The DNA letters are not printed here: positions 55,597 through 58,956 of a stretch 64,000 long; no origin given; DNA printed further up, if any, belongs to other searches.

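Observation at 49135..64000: Cluster of four giant GT-C-like membrane proteins with a flippase-like protein and an AsnB-type amidotransferase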

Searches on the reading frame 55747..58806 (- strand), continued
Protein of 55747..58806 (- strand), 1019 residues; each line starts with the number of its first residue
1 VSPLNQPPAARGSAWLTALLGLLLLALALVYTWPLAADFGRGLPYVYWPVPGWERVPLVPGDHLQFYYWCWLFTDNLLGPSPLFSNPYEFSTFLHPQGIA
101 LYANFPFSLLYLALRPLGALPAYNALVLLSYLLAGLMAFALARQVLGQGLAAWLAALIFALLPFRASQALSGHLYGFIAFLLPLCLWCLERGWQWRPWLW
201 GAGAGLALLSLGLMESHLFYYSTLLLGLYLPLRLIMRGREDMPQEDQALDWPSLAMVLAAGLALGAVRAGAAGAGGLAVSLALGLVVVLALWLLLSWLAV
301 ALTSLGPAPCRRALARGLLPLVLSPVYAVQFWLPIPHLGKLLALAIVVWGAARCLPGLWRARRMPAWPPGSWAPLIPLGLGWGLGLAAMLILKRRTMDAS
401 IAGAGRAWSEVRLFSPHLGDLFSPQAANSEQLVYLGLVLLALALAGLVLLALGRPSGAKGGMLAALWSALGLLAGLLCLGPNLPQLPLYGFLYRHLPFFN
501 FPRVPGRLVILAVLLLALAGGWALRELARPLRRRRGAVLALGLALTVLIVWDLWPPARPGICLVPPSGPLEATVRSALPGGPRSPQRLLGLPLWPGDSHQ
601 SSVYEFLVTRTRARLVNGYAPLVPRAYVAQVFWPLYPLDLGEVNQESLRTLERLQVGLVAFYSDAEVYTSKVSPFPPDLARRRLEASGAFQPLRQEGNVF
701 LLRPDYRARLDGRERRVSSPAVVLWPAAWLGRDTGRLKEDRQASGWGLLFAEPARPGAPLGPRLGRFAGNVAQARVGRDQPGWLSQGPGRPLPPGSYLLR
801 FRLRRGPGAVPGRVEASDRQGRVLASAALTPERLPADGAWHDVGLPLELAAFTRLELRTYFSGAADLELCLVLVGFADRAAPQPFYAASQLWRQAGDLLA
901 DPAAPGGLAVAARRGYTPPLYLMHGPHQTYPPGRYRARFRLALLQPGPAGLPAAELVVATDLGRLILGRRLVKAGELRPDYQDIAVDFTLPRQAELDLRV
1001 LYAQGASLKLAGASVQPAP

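Call 55: find_homologous_proteins(query=A1, max_evalue=0.001)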
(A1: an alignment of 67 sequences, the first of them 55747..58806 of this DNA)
Query A1 (67 sequences) (1019 aa, profile of the alignment): 158 proteins with E <= 0.001 among 8000 candidates; the best 120 are listed.
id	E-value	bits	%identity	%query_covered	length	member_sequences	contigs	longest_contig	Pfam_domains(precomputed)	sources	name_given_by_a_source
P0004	0.0e+0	1289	69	99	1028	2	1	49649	-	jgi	jgi:hypothetical protein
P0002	0.0e+0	1284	83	100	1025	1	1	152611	-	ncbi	ncbi:MAG: hypothetical protein AB1814_18910 [Thermodesulfobacteriota bacterium]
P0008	0.0e+0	1272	61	97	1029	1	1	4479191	-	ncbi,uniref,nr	ncbi:hypothetical protein [Desulfoferula mesophila]|uniref:Membrane protein 6-pyruvoyl-tetrahydropte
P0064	0.0e+0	1271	39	99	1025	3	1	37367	-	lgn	-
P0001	0.0e+0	1267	100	98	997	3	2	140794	-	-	-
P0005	0.0e+0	1262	69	98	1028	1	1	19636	-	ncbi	-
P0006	0.0e+0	1261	64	97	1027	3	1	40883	-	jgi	jgi:hypothetical protein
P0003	0.0e+0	1261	76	100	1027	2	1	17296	-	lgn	-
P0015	0.0e+0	1252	60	97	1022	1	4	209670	-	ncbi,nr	ncbi:MAG: hypothetical protein K9K66_16305 [Desulfarculaceae bacterium]|nr:hypothetical protein [Des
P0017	0.0e+0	1247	59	97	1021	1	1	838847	-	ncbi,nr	ncbi:MAG: hypothetical protein KQH53_04740 [Desulfarculaceae bacterium]|nr:hypothetical protein [Des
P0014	0.0e+0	1241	60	97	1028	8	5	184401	-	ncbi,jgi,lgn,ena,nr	ncbi:MAG: hypothetical protein KMY53_00650 [Desulfarculus sp.]|nr:hypothetical protein [Pseudomonado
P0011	0.0e+0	1241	60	100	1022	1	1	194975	-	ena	-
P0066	0.0e+0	1240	41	96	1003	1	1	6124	-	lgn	-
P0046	0.0e+0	1239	51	99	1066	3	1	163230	-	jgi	jgi:hypothetical protein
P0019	0.0e+0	1236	58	97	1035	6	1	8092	-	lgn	-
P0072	0.0e+0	1230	37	96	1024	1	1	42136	-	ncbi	-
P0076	0.0e+0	1072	40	97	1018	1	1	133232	-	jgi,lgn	jgi:hypothetical protein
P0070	0.0e+0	1044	42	97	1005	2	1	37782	-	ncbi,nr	ncbi:MAG: YfhO family protein [Deltaproteobacteria bacterium]|nr:YfhO family protein [Deltaproteobac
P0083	7.4e-283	959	34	99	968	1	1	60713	-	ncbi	-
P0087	5.4e-243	827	36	60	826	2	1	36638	-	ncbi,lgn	-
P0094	9.4e-235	800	29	61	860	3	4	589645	-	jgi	-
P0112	3.8e-138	480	40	15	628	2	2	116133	-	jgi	jgi:hypothetical protein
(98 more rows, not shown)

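Call 56: find_encoding_contigs(protein=P0083, flank=10000, max_places=1)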
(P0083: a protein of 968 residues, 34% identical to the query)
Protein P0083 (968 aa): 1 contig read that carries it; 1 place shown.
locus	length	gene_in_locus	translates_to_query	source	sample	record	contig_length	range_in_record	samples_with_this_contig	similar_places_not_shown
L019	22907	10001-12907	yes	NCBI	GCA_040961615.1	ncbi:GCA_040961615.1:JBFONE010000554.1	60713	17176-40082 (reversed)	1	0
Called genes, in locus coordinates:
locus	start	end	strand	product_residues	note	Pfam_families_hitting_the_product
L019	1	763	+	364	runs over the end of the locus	PF01041:DegT_DnrJ_EryC1, PF00155:Aminotran_1_2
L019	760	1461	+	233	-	PF00535:Glycos_transf_2, PF13641:Glyco_tranf_2_3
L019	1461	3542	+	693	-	PF00754:F5_F8_type_C, PF22633:F5_F8_type_C_2 (weak)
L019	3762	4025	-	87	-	-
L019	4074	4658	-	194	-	PF02627:CMD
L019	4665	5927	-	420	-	PF13458:Peripla_BP_6, PF13433:Peripla_BP_5 (weak), PF01094:ANF_receptor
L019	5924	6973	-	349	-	PF22626:LysX_preATP_grasp (faint), PF08443:RimK (faint)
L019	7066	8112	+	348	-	PF04055:Radical_SAM, PF13186:SPASM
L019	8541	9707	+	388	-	PF13439:Glyco_transf_4, PF13579:Glyco_trans_4_4, PF00534:Glycos_transf_1, PF13692:Glyco_trans_1_4, PF13524:Glyco_trans_1_2 (weak)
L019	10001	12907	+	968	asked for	-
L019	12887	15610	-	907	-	PF15711:ILEI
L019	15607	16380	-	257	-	PF00535:Glycos_transf_2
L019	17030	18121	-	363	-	PF26549:Tricorn_N, PF07676:PD40 (faint)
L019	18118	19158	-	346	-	PF03706:LPG_synthase_TM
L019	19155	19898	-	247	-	PF00132:Hexapep (weak)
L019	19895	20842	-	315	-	PF03706:LPG_synthase_TM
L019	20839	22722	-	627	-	PF13522:GATase_6, PF13537:GATase_7, PF00733:Asn_synthase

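Call 57: find_encoding_contigs(protein=P0076, flank=10000, max_places=1)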
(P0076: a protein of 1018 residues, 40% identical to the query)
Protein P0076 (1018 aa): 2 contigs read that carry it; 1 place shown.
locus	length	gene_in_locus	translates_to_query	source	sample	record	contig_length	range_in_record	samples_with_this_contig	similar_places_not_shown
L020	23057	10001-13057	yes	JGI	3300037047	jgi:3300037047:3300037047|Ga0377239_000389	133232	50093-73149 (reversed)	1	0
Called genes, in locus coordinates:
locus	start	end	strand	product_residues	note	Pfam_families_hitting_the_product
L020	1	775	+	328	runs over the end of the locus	PF01073:3Beta_HSD, PF01370:Epimerase, PF02719:Polysacc_synt_2, PF04321:RmlD_sub_bind, PF05368:NmrA, PF13460:NAD_binding_10, PF16363:GDP_Man_Dehyd, PF07993:NAD_binding_4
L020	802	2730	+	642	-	PF13522:GATase_6, PF13537:GATase_7, PF00733:Asn_synthase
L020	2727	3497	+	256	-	PF00132:Hexapep, PF14602:Hexapep_2 (weak)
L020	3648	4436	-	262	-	PF03848:TehB (weak), PF05401:NodS (weak), PF13489:Methyltransf_23, PF13847:Methyltransf_31, PF08241:Methyltransf_11, PF08242:Methyltransf_12, PF13649:Methyltransf_25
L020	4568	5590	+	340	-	PF04055:Radical_SAM, PF13186:SPASM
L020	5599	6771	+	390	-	PF13439:Glyco_transf_4, PF13579:Glyco_trans_4_4, PF00534:Glycos_transf_1, PF13692:Glyco_trans_1_4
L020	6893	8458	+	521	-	PF00890:FAD_binding_2 (weak), PF01266:DAO (weak), PF01593:Amino_oxidase, PF12831:FAD_oxidored (faint), PF13450:NAD_binding_8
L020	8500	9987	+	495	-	PF13231:PMT_2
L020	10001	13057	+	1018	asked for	-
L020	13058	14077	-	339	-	PF03706:LPG_synthase_TM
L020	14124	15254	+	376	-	PF13439:Glyco_transf_4, PF00534:Glycos_transf_1, PF13692:Glyco_trans_1_4, PF13524:Glyco_trans_1_2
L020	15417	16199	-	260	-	-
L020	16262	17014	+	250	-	PF13489:Methyltransf_23, PF08241:Methyltransf_11, PF08242:Methyltransf_12 (weak), PF13649:Methyltransf_25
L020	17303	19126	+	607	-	-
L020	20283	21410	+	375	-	PF01075:Glyco_transf_9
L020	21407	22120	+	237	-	PF00535:Glycos_transf_2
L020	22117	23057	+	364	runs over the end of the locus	-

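Call 58: find_encoding_contigs(protein=P0112, flank=10000, max_places=1)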
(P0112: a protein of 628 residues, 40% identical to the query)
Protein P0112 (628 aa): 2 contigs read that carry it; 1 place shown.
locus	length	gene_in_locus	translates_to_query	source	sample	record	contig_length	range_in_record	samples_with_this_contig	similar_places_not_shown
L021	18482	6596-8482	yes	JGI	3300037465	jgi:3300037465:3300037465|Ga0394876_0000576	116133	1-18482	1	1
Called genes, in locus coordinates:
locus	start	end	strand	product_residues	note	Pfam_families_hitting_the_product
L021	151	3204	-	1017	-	PF00133:tRNA-synt_1, PF09334:tRNA-synt_1g (faint), PF08264:Anticodon_1, PF19302:DUF5915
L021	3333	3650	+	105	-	PF00085:Thioredoxin, PF14595:Thioredoxin_9, PF13098:Thioredoxin_2, PF13728:TraF (weak), PF13905:Thioredoxin_8 (faint)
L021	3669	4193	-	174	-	PF00293:NUDIX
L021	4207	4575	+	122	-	PF00027:cNMP_binding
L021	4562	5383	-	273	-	PF00144:Beta-lactamase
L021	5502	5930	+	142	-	PF00582:Usp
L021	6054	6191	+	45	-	-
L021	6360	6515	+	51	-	-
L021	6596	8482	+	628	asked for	-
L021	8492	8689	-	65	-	-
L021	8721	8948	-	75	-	PF07705:CARDB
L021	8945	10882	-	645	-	-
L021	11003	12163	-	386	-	PF08450:SGL (weak), PF13449:Phytase-like (faint), PF24684:Vgb_lyase (weak), PF01436:NHL (weak), PF07494:Reg_prop (faint)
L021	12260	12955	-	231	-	PF00196:GerE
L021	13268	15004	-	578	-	PF13191:AAA_16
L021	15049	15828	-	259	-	PF00106:adh_short, PF13561:adh_short_C2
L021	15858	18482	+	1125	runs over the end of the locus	PF00082:Peptidase_S8, PF02225:PA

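Call 71: search_solved_structures(query=A1, max_evalue=10)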
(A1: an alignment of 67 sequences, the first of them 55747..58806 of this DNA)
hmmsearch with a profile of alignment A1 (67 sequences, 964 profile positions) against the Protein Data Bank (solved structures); distinct sequences matched with E-value up to 10: 0.

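Call 75: find_encoding_contigs(protein=P0073, flank=10000, max_places=1)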
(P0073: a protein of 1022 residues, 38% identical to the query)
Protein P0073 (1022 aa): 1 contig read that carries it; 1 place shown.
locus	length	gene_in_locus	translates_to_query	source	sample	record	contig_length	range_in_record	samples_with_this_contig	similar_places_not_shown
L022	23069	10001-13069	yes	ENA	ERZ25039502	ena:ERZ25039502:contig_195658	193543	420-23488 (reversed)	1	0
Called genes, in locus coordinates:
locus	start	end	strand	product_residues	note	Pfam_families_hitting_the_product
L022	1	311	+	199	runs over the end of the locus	PF00581:Rhodanese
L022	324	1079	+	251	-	PF00581:Rhodanese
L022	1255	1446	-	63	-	-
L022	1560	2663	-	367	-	PF01757:Acyl_transf_3, PF10129:OpgC_C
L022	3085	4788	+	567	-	-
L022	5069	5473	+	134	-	PF07691:PA14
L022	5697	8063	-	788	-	PF00754:F5_F8_type_C, PF22633:F5_F8_type_C_2 (weak)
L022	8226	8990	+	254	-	PF21711:DCTN5 (faint), PF00132:Hexapep, PF14602:Hexapep_2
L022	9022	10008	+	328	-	PF08003:Methyltransf_9, PF01209:Ubie_methyltran, PF13489:Methyltransf_23, PF02353:CMAS, PF13847:Methyltransf_31, PF08241:Methyltransf_11, PF08242:Methyltransf_12, PF13649:Methyltransf_25, +4 more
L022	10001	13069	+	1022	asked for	-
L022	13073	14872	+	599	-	PF07021:MetW (weak), PF13489:Methyltransf_23, PF08241:Methyltransf_11, PF08242:Methyltransf_12 (weak), PF13649:Methyltransf_25, PF13847:Methyltransf_31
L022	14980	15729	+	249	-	PF13505:OMP_b-brl (weak)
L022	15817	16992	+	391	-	PF00070:Pyr_redox (faint), PF01266:DAO, PF07992:Pyr_redox_2 (faint)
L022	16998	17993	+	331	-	PF00535:Glycos_transf_2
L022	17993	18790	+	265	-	-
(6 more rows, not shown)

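Call 76: find_encoding_contigs(protein=P0072, flank=10000, max_places=1)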
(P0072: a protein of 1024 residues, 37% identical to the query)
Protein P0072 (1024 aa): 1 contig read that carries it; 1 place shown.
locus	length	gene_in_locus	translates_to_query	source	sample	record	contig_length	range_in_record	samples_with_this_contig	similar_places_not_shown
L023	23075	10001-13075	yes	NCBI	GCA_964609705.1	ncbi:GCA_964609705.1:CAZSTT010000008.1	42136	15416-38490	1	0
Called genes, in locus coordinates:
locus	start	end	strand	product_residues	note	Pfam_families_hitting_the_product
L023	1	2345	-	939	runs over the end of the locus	PF13231:PMT_2 (weak), PF00754:F5_F8_type_C, PF22633:F5_F8_type_C_2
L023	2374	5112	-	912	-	PF09586:YfhO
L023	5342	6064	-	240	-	PF00483:NTP_transferase, PF01128:IspD (faint), PF12804:NTP_transf_3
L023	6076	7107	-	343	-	PF01073:3Beta_HSD, PF01370:Epimerase, PF02719:Polysacc_synt_2, PF16363:GDP_Man_Dehyd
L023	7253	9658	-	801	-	PF13231:PMT_2 (weak), PF00754:F5_F8_type_C, PF22633:F5_F8_type_C_2 (weak)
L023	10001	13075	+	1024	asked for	-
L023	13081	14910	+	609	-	PF01209:Ubie_methyltran (weak), PF13489:Methyltransf_23, PF08241:Methyltransf_11, PF13649:Methyltransf_25, PF13847:Methyltransf_31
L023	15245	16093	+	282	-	PF13505:OMP_b-brl (faint)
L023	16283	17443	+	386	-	PF00070:Pyr_redox (faint), PF01266:DAO, PF07992:Pyr_redox_2 (faint)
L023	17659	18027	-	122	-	-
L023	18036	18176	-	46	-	-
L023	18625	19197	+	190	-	-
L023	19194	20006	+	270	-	PF01261:AP_endonuc_2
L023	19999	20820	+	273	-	PF00535:Glycos_transf_2 (weak)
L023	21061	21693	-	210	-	-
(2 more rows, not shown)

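Call 77: find_encoding_contigs(protein=P0087, flank=10000, max_places=1)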
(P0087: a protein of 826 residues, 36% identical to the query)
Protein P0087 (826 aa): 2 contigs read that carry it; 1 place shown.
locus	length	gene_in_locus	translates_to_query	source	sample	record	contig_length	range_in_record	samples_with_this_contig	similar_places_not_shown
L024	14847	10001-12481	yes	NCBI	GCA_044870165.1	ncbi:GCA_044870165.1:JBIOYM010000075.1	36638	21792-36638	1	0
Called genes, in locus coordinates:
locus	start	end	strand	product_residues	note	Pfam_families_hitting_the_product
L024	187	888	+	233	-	PF00535:Glycos_transf_2, PF13641:Glyco_tranf_2_3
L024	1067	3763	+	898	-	PF13231:PMT_2 (weak), PF00754:F5_F8_type_C, PF22633:F5_F8_type_C_2 (weak)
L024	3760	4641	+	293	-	PF01370:Epimerase, PF04321:RmlD_sub_bind, PF02719:Polysacc_synt_2 (weak), PF16363:GDP_Man_Dehyd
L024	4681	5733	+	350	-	PF04055:Radical_SAM, PF13186:SPASM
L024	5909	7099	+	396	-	PF13439:Glyco_transf_4, PF13579:Glyco_trans_4_4, PF00534:Glycos_transf_1, PF13692:Glyco_trans_1_4, PF13524:Glyco_trans_1_2 (weak)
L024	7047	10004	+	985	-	-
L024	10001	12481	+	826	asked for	-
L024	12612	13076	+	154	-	PF00908:dTDP_sugar_isom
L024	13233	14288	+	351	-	PF01073:3Beta_HSD, PF01370:Epimerase, PF04321:RmlD_sub_bind, PF13460:NAD_binding_10, PF16363:GDP_Man_Dehyd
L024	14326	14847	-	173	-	?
